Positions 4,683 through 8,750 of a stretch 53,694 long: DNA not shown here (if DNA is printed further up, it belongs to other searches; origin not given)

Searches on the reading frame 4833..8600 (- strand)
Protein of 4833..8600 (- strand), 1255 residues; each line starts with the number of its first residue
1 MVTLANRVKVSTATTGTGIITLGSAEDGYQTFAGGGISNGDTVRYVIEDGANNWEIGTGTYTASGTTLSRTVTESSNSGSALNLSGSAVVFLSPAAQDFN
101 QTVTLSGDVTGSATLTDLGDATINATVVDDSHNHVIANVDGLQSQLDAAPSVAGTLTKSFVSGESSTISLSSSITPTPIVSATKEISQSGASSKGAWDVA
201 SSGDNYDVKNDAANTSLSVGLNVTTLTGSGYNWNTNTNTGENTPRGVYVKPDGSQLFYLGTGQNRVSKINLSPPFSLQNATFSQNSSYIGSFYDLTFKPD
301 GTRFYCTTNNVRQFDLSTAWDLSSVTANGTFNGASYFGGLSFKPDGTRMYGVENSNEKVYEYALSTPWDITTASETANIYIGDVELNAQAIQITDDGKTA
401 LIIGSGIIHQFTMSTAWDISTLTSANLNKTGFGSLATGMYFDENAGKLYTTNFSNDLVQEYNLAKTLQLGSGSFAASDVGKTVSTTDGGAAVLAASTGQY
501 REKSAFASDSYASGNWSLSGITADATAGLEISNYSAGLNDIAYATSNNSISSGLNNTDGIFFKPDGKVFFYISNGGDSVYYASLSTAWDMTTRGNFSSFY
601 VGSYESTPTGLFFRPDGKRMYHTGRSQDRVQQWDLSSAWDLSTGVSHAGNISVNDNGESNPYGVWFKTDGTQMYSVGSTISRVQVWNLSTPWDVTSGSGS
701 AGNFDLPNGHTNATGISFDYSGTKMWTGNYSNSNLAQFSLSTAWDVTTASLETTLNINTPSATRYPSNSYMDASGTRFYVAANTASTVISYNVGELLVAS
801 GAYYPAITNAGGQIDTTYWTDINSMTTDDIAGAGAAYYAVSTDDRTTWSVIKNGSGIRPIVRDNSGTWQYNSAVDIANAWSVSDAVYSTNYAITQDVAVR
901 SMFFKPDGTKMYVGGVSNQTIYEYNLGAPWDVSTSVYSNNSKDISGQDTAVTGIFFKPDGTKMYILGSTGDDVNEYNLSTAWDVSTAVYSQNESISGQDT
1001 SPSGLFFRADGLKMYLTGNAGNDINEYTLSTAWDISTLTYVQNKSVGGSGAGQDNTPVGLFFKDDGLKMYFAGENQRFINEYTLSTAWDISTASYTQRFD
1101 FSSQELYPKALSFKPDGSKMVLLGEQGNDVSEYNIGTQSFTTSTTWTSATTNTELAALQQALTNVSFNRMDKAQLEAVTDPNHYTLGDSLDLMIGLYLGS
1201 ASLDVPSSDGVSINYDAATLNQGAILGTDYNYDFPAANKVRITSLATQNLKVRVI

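Call 13: search_protein_families(library=phrogs, proteins=[window:4833-8600:-], max_evalue=0.001)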
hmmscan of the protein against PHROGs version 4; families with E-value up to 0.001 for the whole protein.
window:4833-8600:- (1255 aa): 0 families

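Call 42: search_protein_families(library=pfam, proteins=[window:4833-8600:-], max_evalue=0.05)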
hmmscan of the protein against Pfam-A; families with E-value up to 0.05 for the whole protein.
window:4833-8600:- (1255 aa): 2 families
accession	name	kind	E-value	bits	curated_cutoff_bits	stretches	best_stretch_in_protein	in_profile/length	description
PF08450.18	SGL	-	1e-09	38.8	26.3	0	293-368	89-167/246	SMP-30/Gluconolactonase/LRE-like region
PF11730.13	DUF3297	-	0.03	14.6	27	0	1014-1033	24-43/71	Protein of unknown function (DUF3297)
